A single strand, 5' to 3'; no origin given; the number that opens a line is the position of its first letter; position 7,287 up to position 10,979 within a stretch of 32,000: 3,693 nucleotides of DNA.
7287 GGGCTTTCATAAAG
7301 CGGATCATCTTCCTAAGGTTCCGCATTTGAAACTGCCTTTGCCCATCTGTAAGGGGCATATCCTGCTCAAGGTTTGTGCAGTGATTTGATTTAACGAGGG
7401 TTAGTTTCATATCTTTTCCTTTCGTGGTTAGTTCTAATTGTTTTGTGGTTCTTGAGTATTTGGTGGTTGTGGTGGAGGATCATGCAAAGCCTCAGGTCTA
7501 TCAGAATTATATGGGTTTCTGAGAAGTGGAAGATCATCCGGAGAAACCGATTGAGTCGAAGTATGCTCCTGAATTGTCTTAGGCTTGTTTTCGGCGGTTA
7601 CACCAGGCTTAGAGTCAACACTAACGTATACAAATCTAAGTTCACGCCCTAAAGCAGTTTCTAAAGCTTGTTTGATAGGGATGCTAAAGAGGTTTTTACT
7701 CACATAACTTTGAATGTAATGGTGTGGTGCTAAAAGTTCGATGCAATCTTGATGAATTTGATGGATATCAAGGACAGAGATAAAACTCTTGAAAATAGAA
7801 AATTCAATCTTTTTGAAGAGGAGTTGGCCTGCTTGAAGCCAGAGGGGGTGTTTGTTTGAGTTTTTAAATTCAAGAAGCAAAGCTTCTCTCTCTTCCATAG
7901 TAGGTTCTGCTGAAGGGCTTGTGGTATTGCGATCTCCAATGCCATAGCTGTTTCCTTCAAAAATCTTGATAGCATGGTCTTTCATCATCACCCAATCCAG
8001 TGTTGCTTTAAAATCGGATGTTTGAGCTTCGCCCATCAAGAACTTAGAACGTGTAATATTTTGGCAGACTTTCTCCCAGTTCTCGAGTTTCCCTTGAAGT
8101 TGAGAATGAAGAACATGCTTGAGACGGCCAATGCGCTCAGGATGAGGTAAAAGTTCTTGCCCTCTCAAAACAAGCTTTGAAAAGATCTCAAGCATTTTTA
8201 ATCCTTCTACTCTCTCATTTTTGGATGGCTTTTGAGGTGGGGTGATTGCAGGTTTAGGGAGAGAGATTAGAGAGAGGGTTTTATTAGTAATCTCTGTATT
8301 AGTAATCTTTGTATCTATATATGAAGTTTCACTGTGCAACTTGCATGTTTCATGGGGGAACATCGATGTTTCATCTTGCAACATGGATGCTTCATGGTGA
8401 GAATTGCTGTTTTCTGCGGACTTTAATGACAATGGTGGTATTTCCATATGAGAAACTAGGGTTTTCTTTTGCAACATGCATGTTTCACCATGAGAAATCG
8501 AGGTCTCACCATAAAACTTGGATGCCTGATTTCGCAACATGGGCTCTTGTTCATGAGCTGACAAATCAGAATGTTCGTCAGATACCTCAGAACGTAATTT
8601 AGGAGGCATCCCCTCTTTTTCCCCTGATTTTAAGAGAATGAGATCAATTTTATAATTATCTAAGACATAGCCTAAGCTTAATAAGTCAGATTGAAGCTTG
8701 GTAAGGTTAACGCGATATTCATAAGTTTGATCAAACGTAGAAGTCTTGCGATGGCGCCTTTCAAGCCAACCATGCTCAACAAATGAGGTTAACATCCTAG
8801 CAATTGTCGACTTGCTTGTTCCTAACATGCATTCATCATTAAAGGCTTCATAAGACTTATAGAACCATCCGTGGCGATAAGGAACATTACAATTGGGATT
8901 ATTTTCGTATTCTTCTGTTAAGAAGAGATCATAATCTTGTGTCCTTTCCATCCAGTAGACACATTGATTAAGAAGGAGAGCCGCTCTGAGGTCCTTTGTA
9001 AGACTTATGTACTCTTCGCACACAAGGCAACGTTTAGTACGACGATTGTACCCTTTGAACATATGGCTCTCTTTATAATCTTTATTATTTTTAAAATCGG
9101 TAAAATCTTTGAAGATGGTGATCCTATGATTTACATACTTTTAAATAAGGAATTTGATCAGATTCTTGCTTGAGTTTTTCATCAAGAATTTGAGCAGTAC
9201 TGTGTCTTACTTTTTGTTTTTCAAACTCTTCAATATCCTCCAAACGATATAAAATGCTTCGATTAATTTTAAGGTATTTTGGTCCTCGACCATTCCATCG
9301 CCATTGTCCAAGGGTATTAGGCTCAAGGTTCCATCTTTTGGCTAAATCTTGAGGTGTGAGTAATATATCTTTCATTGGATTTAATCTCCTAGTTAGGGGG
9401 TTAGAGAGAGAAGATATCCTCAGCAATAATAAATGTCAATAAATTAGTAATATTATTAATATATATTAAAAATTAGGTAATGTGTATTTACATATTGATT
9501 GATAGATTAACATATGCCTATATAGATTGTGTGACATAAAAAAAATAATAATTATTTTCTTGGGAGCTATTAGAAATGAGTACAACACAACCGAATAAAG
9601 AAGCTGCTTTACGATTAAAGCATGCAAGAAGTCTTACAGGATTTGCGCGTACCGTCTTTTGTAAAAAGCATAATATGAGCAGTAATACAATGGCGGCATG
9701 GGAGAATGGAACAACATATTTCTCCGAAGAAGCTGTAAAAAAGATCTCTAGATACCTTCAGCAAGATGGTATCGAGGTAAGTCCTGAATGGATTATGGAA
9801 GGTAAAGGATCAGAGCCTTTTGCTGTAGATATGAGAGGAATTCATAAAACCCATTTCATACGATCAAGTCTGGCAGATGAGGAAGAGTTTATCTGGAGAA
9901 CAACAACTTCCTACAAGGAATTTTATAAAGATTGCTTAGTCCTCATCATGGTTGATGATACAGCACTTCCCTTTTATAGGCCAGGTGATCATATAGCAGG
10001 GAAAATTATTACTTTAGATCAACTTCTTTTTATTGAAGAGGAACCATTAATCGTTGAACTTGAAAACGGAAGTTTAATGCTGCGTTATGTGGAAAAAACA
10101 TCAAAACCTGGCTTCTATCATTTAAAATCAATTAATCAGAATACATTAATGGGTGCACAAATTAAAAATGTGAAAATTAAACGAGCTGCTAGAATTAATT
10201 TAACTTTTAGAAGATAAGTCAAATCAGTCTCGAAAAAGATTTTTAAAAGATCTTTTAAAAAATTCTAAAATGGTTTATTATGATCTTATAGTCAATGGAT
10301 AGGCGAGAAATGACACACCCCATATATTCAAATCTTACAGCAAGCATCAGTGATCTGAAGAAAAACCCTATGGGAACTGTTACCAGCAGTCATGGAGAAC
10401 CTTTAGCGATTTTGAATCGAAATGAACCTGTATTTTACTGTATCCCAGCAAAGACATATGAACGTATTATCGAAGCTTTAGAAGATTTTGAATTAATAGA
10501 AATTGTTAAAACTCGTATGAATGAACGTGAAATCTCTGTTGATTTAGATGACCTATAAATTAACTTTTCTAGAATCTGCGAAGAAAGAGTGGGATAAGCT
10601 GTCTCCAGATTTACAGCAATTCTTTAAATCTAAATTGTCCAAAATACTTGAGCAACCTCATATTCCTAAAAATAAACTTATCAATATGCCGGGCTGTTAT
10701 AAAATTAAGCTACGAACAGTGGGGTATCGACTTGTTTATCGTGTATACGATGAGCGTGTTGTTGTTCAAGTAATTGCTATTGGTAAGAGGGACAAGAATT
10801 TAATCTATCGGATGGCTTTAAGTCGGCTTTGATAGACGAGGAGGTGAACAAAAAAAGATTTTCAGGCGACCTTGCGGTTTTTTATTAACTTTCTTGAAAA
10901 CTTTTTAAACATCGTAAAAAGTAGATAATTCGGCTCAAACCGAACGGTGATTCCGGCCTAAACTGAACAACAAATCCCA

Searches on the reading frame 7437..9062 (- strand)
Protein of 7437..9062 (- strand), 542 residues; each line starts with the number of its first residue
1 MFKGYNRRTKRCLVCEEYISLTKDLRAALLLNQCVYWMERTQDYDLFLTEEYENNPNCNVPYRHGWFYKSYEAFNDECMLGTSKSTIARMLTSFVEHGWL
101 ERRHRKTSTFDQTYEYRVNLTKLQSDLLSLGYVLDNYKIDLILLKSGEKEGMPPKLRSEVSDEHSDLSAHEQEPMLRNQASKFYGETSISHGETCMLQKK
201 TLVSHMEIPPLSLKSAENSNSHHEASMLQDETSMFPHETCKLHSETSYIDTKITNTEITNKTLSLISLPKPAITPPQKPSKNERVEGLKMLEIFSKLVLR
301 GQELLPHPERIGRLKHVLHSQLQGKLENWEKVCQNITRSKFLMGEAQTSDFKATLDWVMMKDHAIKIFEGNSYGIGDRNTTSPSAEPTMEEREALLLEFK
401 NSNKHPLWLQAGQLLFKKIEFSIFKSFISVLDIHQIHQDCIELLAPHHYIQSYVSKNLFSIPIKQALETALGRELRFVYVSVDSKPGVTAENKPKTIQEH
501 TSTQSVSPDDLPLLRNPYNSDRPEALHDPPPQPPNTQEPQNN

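Call 5: search_protein_families(library=pfam, proteins=[window:7437-9062:-], max_evalue=0.001)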
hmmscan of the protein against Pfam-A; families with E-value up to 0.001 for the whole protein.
window:7437-9062:- (542 aa): 2 families
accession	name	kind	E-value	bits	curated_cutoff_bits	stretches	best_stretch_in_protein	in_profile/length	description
PF25213.1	HVO_A0261_N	-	0.00013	22.2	35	1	80-105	34-59/86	HVO_A0261 N-terminal domain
PF09339.16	HTH_IclR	-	0.00014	22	22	1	80-103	28-51/52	IclR helix-turn-helix domain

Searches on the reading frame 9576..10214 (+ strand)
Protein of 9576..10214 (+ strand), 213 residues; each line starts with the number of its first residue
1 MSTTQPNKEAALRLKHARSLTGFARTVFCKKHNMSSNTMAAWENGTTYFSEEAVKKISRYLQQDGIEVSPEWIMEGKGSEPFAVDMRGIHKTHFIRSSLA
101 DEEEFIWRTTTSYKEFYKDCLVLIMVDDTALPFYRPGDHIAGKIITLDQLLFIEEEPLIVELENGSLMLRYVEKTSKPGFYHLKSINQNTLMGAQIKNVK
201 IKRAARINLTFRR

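Call 5: search_protein_families(library=pfam, proteins=[window:9576-10214:+], max_evalue=0.001)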
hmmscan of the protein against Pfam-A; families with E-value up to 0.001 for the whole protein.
window:9576-10214:+ (213 aa): 1 family
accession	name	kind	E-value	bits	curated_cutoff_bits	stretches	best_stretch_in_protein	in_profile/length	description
PF13560.12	HTH_31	-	0.00024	21.8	27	1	11-68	3-61/64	Helix-turn-helix domain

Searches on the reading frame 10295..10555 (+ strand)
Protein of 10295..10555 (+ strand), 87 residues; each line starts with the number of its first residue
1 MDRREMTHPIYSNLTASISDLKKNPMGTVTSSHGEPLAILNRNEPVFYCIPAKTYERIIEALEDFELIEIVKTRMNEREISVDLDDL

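Call 5: search_protein_families(library=pfam, proteins=[window:10295-10555:+], max_evalue=0.001)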
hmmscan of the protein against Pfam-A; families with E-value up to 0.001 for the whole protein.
window:10295-10555:+ (87 aa): 2 families
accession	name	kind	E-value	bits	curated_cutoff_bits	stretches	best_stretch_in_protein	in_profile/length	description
PF02604.26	PhdYeFM_antitox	-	4.8e-07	29.9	29.8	1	15-69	3-58/74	Antitoxin Phd_YefM, type II toxin-antitoxin system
PF18506.7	RelB-like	-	7.9e-05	22.8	27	1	41-82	10-51/62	RelB Antitoxin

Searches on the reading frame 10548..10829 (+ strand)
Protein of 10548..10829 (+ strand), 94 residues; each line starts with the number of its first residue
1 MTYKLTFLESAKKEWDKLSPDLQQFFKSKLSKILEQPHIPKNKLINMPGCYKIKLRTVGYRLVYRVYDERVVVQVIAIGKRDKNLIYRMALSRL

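Call 5: search_protein_families(library=pfam, proteins=[window:10548-10829:+], max_evalue=0.001)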
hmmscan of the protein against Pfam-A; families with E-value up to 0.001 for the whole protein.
window:10548-10829:+ (94 aa): 2 families
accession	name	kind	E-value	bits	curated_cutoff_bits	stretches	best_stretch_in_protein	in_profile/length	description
PF05016.21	ParE_toxin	-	1.2e-10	42.3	23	1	7-84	3-88/89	ParE toxin of type II toxin-antitoxin system, parDE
PF15781.12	ParE-like_toxin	-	8.6e-07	29.3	28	1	9-82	5-80/87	ParE-like toxin of type II bacterial toxin-antitoxin system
